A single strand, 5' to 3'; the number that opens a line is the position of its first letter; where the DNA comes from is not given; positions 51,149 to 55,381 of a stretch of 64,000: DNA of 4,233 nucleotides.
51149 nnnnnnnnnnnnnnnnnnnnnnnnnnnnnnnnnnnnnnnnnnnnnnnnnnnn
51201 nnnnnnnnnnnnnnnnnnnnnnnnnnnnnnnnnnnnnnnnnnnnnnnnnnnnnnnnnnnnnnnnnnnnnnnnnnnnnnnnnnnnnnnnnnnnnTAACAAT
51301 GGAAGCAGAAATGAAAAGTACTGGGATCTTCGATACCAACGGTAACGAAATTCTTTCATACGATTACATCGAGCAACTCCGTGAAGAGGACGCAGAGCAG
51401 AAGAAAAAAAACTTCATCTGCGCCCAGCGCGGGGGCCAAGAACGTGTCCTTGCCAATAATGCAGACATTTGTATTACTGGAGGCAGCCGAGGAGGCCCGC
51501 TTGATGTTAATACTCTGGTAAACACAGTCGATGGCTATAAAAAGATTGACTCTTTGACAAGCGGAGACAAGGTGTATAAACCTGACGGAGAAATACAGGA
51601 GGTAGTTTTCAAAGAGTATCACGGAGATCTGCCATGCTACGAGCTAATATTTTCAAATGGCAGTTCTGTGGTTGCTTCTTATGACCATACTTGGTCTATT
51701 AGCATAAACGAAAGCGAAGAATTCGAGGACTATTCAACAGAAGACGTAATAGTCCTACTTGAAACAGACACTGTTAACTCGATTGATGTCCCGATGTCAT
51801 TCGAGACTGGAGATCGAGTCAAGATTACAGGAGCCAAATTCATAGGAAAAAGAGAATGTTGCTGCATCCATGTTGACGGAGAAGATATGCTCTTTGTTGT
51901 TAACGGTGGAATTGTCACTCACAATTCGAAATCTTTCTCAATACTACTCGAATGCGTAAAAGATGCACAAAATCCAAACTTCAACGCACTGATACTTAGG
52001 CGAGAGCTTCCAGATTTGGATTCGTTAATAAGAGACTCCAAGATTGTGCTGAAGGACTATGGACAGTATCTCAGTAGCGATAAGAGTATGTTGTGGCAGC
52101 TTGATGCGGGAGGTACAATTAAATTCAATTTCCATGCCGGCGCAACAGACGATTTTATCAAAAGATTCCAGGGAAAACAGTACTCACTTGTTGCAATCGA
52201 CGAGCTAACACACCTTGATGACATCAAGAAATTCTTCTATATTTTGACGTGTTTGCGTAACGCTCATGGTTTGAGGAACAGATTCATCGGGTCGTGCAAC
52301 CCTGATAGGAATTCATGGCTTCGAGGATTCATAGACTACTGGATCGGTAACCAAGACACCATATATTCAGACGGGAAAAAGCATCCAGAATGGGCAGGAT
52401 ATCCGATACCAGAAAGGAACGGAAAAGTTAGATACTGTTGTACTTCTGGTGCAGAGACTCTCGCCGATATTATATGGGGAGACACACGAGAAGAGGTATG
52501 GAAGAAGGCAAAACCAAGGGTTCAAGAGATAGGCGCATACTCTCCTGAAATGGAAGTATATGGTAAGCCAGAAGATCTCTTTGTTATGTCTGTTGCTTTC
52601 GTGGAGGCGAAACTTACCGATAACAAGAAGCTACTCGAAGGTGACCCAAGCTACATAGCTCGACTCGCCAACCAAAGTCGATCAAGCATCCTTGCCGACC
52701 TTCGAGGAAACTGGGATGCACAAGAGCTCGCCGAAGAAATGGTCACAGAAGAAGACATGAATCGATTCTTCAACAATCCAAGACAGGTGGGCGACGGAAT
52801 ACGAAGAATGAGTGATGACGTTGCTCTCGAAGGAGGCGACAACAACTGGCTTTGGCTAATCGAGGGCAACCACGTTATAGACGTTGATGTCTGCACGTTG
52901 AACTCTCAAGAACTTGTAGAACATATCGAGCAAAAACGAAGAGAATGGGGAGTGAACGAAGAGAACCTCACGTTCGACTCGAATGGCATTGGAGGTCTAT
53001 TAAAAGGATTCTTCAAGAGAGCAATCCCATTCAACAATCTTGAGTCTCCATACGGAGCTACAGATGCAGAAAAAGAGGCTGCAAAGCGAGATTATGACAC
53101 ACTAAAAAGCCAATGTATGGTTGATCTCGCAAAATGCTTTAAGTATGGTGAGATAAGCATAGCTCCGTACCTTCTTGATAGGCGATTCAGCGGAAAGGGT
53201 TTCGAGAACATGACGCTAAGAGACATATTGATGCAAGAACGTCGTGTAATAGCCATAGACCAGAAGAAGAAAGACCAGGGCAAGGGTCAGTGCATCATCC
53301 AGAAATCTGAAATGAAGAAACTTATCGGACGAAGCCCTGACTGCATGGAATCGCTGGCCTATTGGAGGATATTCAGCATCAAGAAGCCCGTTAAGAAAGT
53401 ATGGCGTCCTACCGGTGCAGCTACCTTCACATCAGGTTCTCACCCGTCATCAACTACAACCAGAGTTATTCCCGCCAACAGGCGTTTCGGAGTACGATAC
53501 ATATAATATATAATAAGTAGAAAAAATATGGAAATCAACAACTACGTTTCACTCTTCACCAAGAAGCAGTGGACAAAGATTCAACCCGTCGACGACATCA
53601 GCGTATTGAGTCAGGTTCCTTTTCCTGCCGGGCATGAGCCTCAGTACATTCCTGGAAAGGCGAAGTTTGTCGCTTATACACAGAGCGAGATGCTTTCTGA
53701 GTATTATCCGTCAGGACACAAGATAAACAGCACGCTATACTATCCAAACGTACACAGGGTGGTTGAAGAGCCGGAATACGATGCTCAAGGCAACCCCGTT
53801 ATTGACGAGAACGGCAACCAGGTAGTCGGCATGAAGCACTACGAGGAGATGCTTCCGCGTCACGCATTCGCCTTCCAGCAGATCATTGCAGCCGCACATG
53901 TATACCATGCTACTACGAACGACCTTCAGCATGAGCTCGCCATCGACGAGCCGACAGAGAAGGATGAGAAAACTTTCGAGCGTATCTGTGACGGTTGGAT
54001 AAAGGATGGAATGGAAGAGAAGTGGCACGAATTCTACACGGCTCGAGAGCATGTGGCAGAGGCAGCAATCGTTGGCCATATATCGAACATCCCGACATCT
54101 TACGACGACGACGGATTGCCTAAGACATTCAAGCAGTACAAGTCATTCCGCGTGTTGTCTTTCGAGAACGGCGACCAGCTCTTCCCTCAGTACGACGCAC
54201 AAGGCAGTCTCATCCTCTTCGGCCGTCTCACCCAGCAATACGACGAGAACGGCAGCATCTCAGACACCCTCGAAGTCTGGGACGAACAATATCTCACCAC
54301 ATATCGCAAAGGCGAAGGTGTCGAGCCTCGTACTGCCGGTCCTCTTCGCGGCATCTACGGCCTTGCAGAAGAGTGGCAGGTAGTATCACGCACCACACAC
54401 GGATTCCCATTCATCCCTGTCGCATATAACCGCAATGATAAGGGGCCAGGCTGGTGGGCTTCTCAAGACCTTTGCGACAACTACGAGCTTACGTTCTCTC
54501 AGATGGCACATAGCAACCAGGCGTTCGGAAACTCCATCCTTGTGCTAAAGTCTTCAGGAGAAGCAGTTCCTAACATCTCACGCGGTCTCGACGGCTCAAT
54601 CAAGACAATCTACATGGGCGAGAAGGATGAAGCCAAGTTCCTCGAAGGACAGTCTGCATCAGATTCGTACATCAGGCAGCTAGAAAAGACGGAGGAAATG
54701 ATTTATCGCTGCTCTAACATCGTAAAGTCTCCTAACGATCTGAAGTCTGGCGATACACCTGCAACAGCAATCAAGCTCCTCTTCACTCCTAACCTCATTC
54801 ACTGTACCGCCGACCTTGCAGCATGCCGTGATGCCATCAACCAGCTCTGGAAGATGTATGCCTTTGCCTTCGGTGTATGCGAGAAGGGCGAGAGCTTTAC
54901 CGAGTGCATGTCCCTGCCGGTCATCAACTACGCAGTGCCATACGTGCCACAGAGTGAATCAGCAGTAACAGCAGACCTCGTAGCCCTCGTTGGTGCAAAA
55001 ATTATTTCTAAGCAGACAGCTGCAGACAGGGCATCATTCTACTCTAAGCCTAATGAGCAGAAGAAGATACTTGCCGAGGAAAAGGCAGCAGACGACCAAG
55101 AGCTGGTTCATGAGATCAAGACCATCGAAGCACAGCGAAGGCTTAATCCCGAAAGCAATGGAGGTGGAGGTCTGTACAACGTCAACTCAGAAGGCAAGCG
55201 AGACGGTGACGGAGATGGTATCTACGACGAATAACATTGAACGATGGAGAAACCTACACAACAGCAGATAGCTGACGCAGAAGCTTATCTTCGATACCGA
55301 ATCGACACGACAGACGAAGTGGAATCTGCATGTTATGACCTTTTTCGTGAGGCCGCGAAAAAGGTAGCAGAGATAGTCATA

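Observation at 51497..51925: Class 3-like (Trp-Cys-Thr) mini-intein splitting the P-loop of the large terminase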

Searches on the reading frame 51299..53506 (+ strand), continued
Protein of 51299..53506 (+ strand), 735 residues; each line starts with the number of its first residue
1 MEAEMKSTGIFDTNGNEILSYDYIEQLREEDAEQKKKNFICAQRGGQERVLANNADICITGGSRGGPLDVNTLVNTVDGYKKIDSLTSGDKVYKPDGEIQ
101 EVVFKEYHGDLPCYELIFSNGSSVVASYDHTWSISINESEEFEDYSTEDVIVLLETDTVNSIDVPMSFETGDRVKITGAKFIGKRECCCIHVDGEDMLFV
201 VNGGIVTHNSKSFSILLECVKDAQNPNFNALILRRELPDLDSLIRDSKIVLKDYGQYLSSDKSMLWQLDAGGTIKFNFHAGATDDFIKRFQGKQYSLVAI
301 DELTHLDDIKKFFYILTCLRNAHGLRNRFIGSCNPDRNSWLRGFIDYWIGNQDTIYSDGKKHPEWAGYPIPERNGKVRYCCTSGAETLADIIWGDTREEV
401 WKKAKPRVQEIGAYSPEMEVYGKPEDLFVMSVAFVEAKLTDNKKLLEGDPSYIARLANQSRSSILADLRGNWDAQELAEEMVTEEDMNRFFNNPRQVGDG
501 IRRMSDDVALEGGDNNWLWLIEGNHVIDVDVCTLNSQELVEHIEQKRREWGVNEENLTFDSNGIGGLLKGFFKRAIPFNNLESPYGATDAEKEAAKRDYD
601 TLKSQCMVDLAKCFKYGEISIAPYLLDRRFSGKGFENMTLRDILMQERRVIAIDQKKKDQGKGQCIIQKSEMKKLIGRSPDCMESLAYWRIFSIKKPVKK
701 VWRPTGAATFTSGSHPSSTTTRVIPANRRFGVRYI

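Call 68: fold_search(model_id=the predicted structure, library=pdb)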
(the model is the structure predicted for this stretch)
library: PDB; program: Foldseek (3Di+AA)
matches with E <= 10: 1255; with E <= 0.001: 82
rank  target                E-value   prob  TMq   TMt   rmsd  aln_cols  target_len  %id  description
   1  4idh                  3.6e-14  1.00  0.25  0.39  17.1       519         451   12  Crystal Structure of the large terminase subunit gp2 of bacterial virus Sf6 (released 2013-05-01)
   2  4iei                  5.6e-14  1.00  0.24  0.39  17.1       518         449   12  Crystal Structure of the large terminase subunit gp2 of bacterial virus Sf6 complexed with ADP (released 2013-05-01)
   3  4ife                  1.1e-13  1.00  0.24  0.39  17.5       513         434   12  Crystal Structure of the large terminase subunit gp2 of bacterial virus Sf6 complexed with ATP (released 2013-05-01)
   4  4iee                  2.6e-13  1.00  0.24  0.38  17.2       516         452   12  Crystal Structure of the large terminase subunit gp2 of bacterial virus Sf6 complexed with ATP-r-S (released 2013-05-01)
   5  3cpe                  1.2e-09  1.00  0.19  0.24  19.3       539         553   10  Crystal Structure of T4 gp17 (released 2009-01-13)
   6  5oe8_B                3.3e-09  1.00  0.21  0.36  16.9       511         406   10  Structure of large terminase from the thermophilic bacteriophage D6E (Crystal form 2) (released 2017-10-11)
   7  3ezk_A                4.9e-09  1.00  0.19  0.24  18.2       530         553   12  Bacteriophage T4 gp17 motor assembly based on crystal structures and cryo-EM reconstructions (released 2009-01-13)
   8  5oe8_A                6.1e-09  1.00  0.20  0.34  17.5       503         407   11  Structure of large terminase from the thermophilic bacteriophage D6E (Crystal form 2) (released 2017-10-11)
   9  5oe9_B                6.5e-09  1.00  0.21  0.36  16.4       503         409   10  Structure of large terminase from the thermophilic bacteriophage D6E in complex with sulfate (Crystal form 2) (released 2017-10-11)
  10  5oe8_C                8.6e-09  1.00  0.22  0.37  15.8       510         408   12  Structure of large terminase from the thermophilic bacteriophage D6E (Crystal form 2) (released 2017-10-11)
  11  5oea_A                1.1e-08  1.00  0.22  0.37  16.2       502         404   11  Structure of large terminase from the thermophilic bacteriophage D6E in complex with ATP-gamma-S (Crystal form 3) (released 2017-10-11)
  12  5oee_B                1.6e-08  1.00  0.22  0.37  16.3       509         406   11  Structure of large terminase from the thermophilic bacteriophage D6E (Crystal form 3) (released 2017-10-11)
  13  6bs8_C                1.9e-08  1.00  0.15  0.78   3.3       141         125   23  The class 3 DnaB intein from Mycobacterium smegmatis (released 2018-11-21)
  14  6riy_A                2.1e-08  1.00  0.16  0.77   3.2       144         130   23  Crystal structure of MchDnaB-1 intein (N145AA) (released 2020-05-13)
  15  6riz                  2.5e-08  1.00  0.16  0.80   3.5       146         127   25  Crystal structure of gp41-1 intein (C1A, F65W, D107C) (released 2020-04-29)
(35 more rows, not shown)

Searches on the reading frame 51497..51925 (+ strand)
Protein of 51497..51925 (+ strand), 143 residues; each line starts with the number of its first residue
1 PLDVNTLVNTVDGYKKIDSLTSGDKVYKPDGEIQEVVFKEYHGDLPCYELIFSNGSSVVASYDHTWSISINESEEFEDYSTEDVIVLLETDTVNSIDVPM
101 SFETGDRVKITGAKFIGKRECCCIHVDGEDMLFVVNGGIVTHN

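Call 3: search_protein_families(library=pfam, proteins=[window:51497-51925:+], max_evalue=1)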
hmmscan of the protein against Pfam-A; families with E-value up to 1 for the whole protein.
window:51497-51925:+ (143 aa): 2 families
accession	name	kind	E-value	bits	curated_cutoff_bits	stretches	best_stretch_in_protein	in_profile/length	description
PF13403.11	Hint_2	-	0.0018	19.1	28.4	1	5-38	6-39/147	Hint domain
PF07591.16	PT-HINT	-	0.0089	16.7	27.7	1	7-39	1-33/137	Pretoxin HINT domain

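Call 4: search_protein_families(library=phrogs, proteins=[window:51497-51925:+], max_evalue=0.01)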
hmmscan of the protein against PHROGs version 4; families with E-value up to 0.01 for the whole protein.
window:51497-51925:+ (143 aa): 5 families
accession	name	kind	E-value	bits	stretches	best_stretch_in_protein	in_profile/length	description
phrog_19299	-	head and packaging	1.1e-07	31.7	1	2-65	33-96/702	terminase large subunit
phrog_36964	-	head and packaging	1.6e-07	30.8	1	5-109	96-205/890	terminase large subunit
phrog_15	-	head and packaging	4.3e-05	23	1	2-69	80-148/1330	terminase large subunit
phrog_50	-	DNA, RNA and nucleotide metabolism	0.0031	17.6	1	7-71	94-158/570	DnaC-like helicase loader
phrog_13169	-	DNA, RNA and nucleotide metabolism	0.009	15.9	0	6-66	389-441/463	DNA polymerase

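Call 12: find_homologous_proteins(query=window:51497-51925:+, max_evalue=0.001)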
Query window:51497-51925:+: 9 candidates shared short words with the query, none scored E <= 0.001.

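Call 20: search_protein_representatives(protein=window:51497-51925:+)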
Query: 143 residues. Proteins with E-value up to 0.001 (for the whole library): 2224; up to 1e-10: 70; up to 1e-30: 1. The best 150 are listed.
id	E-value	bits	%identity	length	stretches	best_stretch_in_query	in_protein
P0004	1.3e-32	129.0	46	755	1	1-143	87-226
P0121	3.4e-21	92.0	38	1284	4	2-68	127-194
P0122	1.6e-20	89.8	44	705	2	1-78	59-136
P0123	3.2e-20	88.9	38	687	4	2-68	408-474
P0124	5.9e-20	88.0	35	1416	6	3-87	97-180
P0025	1.9e-19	86.3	36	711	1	1-143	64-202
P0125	2.5e-19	86.0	32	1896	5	3-69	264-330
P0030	1.5e-17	80.2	39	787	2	1-89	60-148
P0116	1.9e-17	79.8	50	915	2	1-68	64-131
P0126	7.6e-17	77.9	32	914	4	8-90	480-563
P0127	1.6e-16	76.8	32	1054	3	6-115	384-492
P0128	4.9e-16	75.3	33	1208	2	3-69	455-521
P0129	1.1e-15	74.1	39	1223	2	2-85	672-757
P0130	1.5e-15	73.7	30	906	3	7-143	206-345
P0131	2.0e-15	73.3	32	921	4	4-90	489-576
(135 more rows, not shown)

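Call 36: predict_structure(alignment_id=A2)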
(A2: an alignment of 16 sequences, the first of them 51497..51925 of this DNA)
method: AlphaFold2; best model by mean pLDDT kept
length: 143 residues; sequences in the alignment: 16
mean_pLDDT: 96.7   pTM: 0.88
mean pLDDT of the five models: 96.7, 96.1, 95.8, 95.1, 95.0
residues with pLDDT >= 90: 137; 70-90: 6; 50-70: 0; < 50: 0
segments of 3 or more residues with pLDDT < 50: none
pLDDT, mean of each block of 10 residues (from residue 1): 98 98 97 97 98 98 98 95 97 95 93 98 96 97 94
secondary structure, 60 per line:
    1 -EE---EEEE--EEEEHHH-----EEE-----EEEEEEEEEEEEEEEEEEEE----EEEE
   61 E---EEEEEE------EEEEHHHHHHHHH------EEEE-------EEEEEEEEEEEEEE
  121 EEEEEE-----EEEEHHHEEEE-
elements in order: E7-10 E13-16 E25-27 E33-52 E57-61 E65-70 E77-80 H81-89 E96-99 E107-126 E132-135 E139-142

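Call 41: fold_search(model_id=the predicted structure, library=pdb)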
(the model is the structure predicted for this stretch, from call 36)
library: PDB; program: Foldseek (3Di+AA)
matches with E <= 10: 217; with E <= 0.001: 55
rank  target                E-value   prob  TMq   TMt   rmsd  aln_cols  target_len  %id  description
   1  6riy_A                1.9e-09  1.00  0.75  0.82   2.9       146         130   25  Crystal structure of MchDnaB-1 intein (N145AA) (released 2020-05-13)
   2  6rix_B                3.3e-09  1.00  0.77  0.84   2.8       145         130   23  Crystal structure of MchDnaB-1 intein (released 2020-05-13)
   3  6bs8_C                3.5e-09  1.00  0.78  0.88   2.5       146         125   23  The class 3 DnaB intein from Mycobacterium smegmatis (released 2018-11-21)
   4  6riy_B                5.0e-09  1.00  0.76  0.83   2.9       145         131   23  Crystal structure of MchDnaB-1 intein (N145AA) (released 2020-05-13)
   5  6bs8_A                7.1e-09  1.00  0.78  0.87   2.6       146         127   23  The class 3 DnaB intein from Mycobacterium smegmatis (released 2018-11-21)
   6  6bs8_B                7.1e-09  1.00  0.78  0.86   2.7       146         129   23  The class 3 DnaB intein from Mycobacterium smegmatis (released 2018-11-21)
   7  6rix_A                8.7e-09  1.00  0.77  0.83   3.0       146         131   24  Crystal structure of MchDnaB-1 intein (released 2020-05-13)
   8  6mwy_A                9.7e-09  1.00  0.82  0.83   2.4       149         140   19  The Prp8 intein of Cryptococcus gattii (released 2019-11-06)
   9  6riz                  2.8e-08  1.00  0.76  0.85   3.0       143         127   24  Crystal structure of gp41-1 intein (C1A, F65W, D107C) (released 2020-04-29)
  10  6mx6_A                4.3e-08  1.00  0.82  0.82   2.7       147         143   20  The Prp8 intein of Cryptococcus neoformans (released 2019-10-23)
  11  6qaz                  1.2e-07  1.00  0.75  0.84   3.2       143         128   22  Crystal structure of gp41-1 intein (released 2019-11-13)
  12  4kl5_B                2.6e-07  1.00  0.75  0.75   3.2       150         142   20  Crystal structure of NpuDnaE intein (released 2013-09-04)
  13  4kl5_A                2.9e-07  1.00  0.76  0.77   3.0       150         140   21  Crystal structure of NpuDnaE intein (released 2013-09-04)
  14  1zd7_A                1.3e-06  1.00  0.75  0.68   3.7       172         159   17  1.7 Angstrom Crystal Structure Of Post-Splicing Form of a dnaE Intein from Synechocystis Sp. Pcc 6803 (released 2006-01-24)
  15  4o1r                  2.0e-06  1.00  0.72  0.73   3.7       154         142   21  Crystal structure of NpuDnaB intein (released 2014-03-19)
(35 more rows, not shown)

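Call 43: search_dna_similar(query=window:51497-51925:+, collection=phages, mode=protein, max_rows=30, max_evalue=0.001)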
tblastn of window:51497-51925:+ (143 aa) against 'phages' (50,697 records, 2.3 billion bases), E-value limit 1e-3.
Records with a match: 321; places in all: 321; records where one place covers at least 80% of the query: 3.
Best place of each record, by identity: <60% 321.
By first word of the organism name: Mycobacterium 273; Klebsiella 13; Escherichia 12; Pseudomonas 8; Alishewanella 2; Bacteriophage 2; Vibrio 2; Clavibacter 2; Brevundimonas 2; Synechococcus 2; and 3 more.
By host as written in the record: Mycobacterium smegmatis mc2 155 212; Mycobacterium smegmatis mc#155 29; Mycobacterium smegmatis mc2155 11; - 8; Mycobacterium sp. 8; Escherichia coli 5; Klebsiella pneumoniae 5; Pseudomonas aeruginosa 4; and 27 more.
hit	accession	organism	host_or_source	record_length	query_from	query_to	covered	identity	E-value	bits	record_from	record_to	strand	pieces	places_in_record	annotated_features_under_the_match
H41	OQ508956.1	Alishewanella phage vB_AspM_Slicko01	Alishewanella sp. SMS8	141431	1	143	100%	28.3%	5e-6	50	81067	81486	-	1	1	hypothetical protein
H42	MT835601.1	Bacteriophage sp.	human fecal samples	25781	2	143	99%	28.2%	1e-9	61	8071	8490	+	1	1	record has no annotation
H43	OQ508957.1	Alishewanella phage vB_AspM_Slickus01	Alishewanella sp. SMS8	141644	8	143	95%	29.0%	2e-6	52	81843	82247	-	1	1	hypothetical protein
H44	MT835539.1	Bacteriophage sp.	human fecal samples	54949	2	97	67%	33.3%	6e-8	56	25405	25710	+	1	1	record has no annotation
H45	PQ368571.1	Escherichia phage ELT3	Escherichia coli str. K-12 substr. ...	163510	2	85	59%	36.8%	1e-12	69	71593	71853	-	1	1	terminase large subunit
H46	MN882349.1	Escherichia phage Ec_Makalu_003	Escherichia coli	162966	2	85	59%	36.8%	2e-12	69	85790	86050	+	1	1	large terminase protein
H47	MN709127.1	Escherichia phage Ec_Makalu_002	Escherichia coli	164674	2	85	59%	36.8%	2e-12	69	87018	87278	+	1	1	large terminase protein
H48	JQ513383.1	Klebsiella phage vB_KleM_RaK2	Klebsiella sp.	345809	5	110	74%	28.8%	1e-4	46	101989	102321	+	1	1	large terminase protein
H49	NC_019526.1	Klebsiella phage vB_KleM_RaK2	Klebsiella sp.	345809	5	110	74%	28.8%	1e-4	46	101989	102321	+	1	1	terminase large subunit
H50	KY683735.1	Escherichia phage ECD7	Escherichia coli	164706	2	85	59%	35.6%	2e-12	69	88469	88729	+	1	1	terminase DNA packaging enzyme large subunit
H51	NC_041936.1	Escherichia phage ECD7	Escherichia coli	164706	2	85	59%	35.6%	2e-12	69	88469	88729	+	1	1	terminase large subunit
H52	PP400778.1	Escherichia phage FL15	Escherichia coli str. K-12 substr. ...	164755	2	85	59%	35.6%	2e-12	69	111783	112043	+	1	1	replicative DNA helicase DnaB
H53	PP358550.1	Escherichia phage FL04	Escherichia coli str. K-12 substr. ...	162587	2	85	59%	35.6%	2e-12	69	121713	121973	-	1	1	replicative DNA helicase DnaB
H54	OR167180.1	Escherichia phage MIZ4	Escherichia coli B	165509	2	85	59%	35.6%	2e-12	69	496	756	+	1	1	terminase large subunit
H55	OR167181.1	Escherichia phage MIZ5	Escherichia coli B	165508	2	85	59%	35.6%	2e-12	69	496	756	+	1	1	terminase large subunit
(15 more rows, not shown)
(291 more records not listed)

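Call 44: get_annotated_region(hit=H51, flank=2500)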
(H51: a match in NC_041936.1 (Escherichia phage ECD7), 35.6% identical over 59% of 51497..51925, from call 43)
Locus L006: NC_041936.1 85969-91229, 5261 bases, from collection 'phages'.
description: Escherichia phage ECD7, complete genome.
organism: Escherichia phage ECD7 (NCBI taxid 1981499)
taxonomy: Viruses; Duplodnaviria; Heunggongvirae; Uroviricota; Caudoviricetes; Straboviridae; Krischvirus; Krischvirus ecd7
host: Escherichia coli; source: -; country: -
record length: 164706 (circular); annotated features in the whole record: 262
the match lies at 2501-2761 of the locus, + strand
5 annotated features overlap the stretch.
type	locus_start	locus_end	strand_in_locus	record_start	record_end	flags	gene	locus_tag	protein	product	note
CDS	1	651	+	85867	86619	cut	-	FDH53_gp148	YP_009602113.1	head closure Hc2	gp14 neck protein; gp14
CDS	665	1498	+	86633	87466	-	-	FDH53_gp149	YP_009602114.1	tail sheath stabilizer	gp15 tail sheath stabilizer and completion protein; gp15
CDS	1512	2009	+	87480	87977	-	-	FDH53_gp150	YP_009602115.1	terminase small subunit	gp16 terminase DNA packaging enzyme small subunit; gp16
CDS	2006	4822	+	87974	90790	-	-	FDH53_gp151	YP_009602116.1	terminase large subunit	gp17 terminase DNA packaging enzyme large subunit; gp17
CDS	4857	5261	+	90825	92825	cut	-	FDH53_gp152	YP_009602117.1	tail sheath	gp18 tail sheath protein; gp18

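Call 45: get_annotated_region(hit=H42, flank=2500)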
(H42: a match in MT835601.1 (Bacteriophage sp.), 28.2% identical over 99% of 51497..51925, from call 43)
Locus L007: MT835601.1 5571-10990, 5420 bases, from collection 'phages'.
description: UNVERIFIED: Bacteriophage sp. clone scaffold_278 genomic sequence.
organism: Bacteriophage sp. (NCBI taxid 38018)
taxonomy: Viruses
host: -; source: human fecal samples; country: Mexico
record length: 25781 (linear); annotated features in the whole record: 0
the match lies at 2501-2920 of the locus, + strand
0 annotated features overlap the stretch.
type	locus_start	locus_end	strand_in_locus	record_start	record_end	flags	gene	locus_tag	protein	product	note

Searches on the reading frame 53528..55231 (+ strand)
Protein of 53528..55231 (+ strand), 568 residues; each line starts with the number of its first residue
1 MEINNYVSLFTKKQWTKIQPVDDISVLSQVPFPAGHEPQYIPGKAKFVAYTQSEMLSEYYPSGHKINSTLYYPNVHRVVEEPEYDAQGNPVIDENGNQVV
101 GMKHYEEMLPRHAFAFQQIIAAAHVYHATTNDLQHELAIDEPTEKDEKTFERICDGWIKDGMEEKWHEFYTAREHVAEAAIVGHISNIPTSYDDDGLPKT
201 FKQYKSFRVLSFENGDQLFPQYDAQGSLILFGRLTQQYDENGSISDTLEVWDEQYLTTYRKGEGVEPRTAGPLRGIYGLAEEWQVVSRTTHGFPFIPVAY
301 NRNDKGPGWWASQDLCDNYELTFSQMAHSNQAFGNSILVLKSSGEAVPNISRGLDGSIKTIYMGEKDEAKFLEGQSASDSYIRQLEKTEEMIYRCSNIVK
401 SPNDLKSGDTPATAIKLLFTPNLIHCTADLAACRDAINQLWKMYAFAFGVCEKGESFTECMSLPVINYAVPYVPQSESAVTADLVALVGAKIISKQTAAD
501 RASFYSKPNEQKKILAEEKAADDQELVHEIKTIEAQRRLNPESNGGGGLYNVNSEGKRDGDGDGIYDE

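Call 27: search_protein_families(library=pfam, proteins=[window:53528-55231:+], max_evalue=0.1)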
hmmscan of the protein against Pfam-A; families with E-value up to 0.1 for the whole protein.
window:53528-55231:+ (568 aa): 1 family
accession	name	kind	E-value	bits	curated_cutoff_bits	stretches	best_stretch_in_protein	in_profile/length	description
PF05133.19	SPP1_portal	-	1.1e-18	67.9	25.5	1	211-524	118-415/416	Phage portal protein, SPP1 Gp6-like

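Call 53: search_protein_families(library=phrogs, proteins=[window:53528-55231:+], max_evalue=0.001)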
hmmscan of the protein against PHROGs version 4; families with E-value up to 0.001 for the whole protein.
window:53528-55231:+ (568 aa): 1 family
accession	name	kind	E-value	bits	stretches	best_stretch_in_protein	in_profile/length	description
phrog_64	-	head and packaging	4.6e-26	92.4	1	216-526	204-503/547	portal protein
